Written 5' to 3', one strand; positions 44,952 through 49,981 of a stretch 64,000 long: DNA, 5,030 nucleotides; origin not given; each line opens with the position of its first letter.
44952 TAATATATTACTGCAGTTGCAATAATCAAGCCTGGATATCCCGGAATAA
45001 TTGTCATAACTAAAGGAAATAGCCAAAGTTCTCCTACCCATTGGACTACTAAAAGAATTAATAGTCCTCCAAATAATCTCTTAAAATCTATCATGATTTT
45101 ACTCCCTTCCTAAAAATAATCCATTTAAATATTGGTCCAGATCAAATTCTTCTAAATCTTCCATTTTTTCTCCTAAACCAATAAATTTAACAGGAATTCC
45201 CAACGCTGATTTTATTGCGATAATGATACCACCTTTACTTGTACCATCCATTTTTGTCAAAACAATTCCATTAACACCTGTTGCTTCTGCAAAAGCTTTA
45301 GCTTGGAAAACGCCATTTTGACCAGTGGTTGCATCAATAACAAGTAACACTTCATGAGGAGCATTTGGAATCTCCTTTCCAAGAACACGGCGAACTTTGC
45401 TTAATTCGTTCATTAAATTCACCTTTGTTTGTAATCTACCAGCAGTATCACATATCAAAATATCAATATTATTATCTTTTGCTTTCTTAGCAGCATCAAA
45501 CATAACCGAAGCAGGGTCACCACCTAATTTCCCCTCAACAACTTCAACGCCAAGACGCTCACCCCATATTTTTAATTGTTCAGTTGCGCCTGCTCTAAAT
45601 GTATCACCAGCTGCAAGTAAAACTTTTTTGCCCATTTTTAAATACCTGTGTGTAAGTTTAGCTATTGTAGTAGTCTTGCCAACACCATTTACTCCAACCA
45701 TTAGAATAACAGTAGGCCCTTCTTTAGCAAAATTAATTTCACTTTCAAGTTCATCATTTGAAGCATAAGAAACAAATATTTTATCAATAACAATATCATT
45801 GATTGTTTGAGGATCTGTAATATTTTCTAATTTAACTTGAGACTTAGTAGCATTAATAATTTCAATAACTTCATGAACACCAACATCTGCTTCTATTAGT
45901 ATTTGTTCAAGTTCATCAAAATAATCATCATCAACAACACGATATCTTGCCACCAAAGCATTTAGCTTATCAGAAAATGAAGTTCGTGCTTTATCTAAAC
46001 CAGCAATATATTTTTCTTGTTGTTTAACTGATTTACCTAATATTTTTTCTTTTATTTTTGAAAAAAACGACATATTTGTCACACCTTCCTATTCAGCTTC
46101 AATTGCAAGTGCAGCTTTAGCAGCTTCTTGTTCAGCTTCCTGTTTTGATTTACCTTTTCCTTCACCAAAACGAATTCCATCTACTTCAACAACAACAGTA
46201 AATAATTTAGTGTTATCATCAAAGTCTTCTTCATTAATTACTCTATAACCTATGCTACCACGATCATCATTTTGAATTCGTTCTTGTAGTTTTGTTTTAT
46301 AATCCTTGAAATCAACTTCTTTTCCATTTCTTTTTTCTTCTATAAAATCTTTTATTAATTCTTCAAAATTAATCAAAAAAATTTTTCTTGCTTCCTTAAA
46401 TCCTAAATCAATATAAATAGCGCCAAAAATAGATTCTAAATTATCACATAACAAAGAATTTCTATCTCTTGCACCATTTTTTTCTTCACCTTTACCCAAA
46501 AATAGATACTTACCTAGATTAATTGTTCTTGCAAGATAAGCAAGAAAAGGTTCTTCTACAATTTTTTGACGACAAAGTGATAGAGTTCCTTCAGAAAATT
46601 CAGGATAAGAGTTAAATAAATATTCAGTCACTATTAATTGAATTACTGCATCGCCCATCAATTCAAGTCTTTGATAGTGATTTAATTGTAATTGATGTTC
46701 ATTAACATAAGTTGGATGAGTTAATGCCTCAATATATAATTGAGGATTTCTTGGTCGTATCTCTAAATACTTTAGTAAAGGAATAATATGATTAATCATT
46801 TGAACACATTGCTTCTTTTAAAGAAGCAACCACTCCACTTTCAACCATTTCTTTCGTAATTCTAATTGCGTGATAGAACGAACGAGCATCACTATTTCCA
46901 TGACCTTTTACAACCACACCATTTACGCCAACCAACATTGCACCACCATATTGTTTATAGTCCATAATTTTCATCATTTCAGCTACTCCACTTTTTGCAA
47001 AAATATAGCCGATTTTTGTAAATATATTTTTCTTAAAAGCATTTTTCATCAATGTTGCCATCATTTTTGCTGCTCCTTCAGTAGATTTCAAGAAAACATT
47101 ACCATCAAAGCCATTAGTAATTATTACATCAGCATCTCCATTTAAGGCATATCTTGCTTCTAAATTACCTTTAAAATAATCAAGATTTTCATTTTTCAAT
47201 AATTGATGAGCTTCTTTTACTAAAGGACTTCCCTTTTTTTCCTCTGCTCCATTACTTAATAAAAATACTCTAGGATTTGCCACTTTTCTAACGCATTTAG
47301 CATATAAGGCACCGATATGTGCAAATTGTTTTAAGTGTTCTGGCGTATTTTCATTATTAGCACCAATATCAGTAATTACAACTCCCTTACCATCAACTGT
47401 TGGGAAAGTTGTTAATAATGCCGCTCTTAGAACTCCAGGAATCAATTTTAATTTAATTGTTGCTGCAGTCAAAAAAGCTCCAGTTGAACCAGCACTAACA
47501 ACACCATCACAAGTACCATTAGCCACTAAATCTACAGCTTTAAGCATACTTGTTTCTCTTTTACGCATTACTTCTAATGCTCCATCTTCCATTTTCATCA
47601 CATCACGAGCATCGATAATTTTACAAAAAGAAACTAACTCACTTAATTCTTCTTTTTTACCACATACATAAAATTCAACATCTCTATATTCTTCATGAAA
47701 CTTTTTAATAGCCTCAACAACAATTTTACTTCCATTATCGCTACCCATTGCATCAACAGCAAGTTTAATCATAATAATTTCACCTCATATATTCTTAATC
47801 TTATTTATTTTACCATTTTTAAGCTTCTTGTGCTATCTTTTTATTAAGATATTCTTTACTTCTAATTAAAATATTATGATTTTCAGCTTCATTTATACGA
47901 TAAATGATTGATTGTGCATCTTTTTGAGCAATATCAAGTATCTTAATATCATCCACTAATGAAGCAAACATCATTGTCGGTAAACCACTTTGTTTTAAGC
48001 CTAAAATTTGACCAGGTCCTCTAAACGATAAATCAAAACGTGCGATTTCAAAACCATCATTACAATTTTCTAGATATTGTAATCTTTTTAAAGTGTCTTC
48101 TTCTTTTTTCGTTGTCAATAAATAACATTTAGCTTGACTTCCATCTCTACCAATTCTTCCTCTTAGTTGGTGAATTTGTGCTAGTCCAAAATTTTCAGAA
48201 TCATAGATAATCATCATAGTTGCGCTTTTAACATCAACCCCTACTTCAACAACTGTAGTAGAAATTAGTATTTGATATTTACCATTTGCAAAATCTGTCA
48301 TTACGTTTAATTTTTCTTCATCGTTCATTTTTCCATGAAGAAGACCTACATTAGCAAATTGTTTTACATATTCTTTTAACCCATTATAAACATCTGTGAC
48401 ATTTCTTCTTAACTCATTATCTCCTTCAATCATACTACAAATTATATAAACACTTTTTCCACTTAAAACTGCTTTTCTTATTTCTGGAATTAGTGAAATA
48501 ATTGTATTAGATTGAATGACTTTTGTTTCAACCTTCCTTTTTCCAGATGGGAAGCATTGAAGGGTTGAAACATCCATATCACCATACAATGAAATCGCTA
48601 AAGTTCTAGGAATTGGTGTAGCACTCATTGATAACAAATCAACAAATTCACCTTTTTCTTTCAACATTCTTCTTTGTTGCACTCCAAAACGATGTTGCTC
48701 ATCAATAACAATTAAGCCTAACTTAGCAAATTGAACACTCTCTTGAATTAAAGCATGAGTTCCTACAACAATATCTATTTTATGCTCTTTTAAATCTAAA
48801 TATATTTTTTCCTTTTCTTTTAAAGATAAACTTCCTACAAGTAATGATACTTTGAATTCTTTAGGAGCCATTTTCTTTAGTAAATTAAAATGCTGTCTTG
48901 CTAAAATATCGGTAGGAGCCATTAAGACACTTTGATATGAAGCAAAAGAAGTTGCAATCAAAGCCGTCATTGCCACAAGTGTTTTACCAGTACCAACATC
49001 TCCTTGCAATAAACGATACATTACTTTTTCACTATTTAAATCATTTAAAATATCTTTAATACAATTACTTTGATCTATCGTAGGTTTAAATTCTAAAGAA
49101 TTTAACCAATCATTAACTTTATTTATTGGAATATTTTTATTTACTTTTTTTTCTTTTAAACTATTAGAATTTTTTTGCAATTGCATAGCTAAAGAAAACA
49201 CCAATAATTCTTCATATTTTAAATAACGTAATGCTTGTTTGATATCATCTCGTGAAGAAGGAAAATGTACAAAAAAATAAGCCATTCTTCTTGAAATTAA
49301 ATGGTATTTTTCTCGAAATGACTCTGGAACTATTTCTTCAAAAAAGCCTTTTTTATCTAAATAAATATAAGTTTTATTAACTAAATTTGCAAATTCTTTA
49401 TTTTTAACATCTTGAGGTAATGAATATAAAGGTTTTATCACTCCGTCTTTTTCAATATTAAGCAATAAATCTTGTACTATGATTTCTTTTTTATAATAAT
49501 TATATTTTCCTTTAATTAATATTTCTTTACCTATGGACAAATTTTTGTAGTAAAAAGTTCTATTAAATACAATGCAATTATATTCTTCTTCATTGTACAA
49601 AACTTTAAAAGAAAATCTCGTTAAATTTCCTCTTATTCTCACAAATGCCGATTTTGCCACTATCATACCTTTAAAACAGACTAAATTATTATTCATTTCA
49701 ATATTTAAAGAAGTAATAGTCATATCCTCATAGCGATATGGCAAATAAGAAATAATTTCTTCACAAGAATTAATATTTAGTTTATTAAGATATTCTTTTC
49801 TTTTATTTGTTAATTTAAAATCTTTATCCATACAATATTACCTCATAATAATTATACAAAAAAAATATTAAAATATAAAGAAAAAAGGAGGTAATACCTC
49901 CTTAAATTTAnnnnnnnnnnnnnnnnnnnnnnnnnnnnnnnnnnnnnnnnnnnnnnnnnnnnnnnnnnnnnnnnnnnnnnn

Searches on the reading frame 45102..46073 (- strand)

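Call 51: search_protein_families(library=pfam, proteins=[window:45102-46073:-], max_evalue=0.00001)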
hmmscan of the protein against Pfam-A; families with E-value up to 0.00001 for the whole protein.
window:45102-46073:- (324 aa): 2 families
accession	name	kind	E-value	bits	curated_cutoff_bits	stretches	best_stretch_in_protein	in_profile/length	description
PF00448.28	SRP54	-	3.1e-78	262.4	22.7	1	120-320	1-195/196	SRP54-type protein, GTPase domain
PF02881.24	SRP54_N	-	3.6e-13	50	22.4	1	33-98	1-74/75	SRP54-type protein, helical bundle domain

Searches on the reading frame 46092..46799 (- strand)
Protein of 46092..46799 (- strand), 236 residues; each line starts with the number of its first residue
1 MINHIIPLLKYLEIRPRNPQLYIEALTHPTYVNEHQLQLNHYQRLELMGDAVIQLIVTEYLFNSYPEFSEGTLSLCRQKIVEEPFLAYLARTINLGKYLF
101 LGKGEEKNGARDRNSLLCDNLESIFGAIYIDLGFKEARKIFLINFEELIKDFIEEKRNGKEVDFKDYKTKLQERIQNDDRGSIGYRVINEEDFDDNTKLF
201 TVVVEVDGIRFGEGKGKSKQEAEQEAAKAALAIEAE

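Call 51: search_protein_families(library=pfam, proteins=[window:46092-46799:-], max_evalue=0.00001)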
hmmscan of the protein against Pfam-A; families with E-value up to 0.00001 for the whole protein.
window:46092-46799:- (236 aa): 3 families
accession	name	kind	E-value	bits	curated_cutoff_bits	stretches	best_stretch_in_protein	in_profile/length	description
PF14622.11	Ribonucleas_3_3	-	7.6e-36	123.5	35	1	18-142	1-121/128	Ribonuclease-III-like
PF00636.31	Ribonuclease_3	-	9.8e-22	78.1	27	1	43-133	1-102/102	Ribonuclease III domain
PF00035.32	dsrm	-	3.4e-15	56.8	23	1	167-232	1-64/66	Double-stranded RNA binding motif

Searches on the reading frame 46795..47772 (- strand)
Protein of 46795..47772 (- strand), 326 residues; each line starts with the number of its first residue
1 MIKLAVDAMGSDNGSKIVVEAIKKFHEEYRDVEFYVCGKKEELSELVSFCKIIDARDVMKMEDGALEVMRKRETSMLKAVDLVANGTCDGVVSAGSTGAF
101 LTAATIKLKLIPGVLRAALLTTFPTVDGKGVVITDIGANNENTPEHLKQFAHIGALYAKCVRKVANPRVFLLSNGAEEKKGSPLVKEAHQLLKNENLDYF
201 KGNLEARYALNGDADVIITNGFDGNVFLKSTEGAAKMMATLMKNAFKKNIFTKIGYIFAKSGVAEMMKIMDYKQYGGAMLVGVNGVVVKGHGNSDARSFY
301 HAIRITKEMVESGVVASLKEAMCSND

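Call 51: search_protein_families(library=pfam, proteins=[window:46795-47772:-], max_evalue=0.00001)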
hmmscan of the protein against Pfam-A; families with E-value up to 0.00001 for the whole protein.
window:46795-47772:- (326 aa): 1 family
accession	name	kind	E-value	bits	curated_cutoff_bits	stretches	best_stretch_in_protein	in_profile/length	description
PF02504.20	FA_synthesis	-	1.6e-89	300.7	29.1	1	2-315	1-322/324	Fatty acid synthesis protein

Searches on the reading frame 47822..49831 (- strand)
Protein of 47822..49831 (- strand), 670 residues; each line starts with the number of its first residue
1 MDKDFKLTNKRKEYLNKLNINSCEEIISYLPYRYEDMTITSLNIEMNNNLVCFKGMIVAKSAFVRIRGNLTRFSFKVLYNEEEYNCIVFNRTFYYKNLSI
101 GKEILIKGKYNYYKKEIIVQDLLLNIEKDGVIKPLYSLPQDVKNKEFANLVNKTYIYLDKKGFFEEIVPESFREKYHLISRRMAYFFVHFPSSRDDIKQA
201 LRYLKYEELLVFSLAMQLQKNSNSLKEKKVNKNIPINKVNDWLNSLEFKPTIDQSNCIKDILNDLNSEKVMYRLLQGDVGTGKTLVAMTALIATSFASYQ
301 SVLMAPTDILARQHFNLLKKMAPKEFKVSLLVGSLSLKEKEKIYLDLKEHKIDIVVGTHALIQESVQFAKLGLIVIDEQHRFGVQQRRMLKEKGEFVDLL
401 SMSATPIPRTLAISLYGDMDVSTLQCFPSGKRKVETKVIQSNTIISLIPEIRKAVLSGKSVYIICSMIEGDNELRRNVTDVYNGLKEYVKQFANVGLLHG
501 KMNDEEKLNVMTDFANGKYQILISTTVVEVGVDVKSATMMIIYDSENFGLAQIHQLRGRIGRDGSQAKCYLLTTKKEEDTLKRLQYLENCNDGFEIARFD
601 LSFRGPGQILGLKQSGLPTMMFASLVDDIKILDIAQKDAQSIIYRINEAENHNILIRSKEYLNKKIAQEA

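Call 51: search_protein_families(library=pfam, proteins=[window:47822-49831:-], max_evalue=0.00001)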
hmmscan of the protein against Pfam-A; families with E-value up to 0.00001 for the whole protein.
window:47822-49831:- (670 aa): 5 families
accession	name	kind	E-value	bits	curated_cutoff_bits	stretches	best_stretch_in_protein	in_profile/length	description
PF00270.35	DEAD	-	9.5e-24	84.4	26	1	253-410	3-163/167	DEAD/DEAH box helicase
PF00271.37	Helicase_C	-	3.8e-23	82.3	23.5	1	456-564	13-110/110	Helicase conserved C-terminal domain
PF04851.21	ResIII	-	2.1e-12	47.7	22.5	1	249-406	3-162/164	Type III restriction enzyme, res subunit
PF19833.4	RecG_dom3_C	-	5.7e-09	36.3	26.8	1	591-653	2-68/87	ATP-dependent DNA helicase RecG, domain 3, C-terminal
PF17191.10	RecG_wedge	-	1e-07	32.2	23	1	8-154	9-158/162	RecG wedge domain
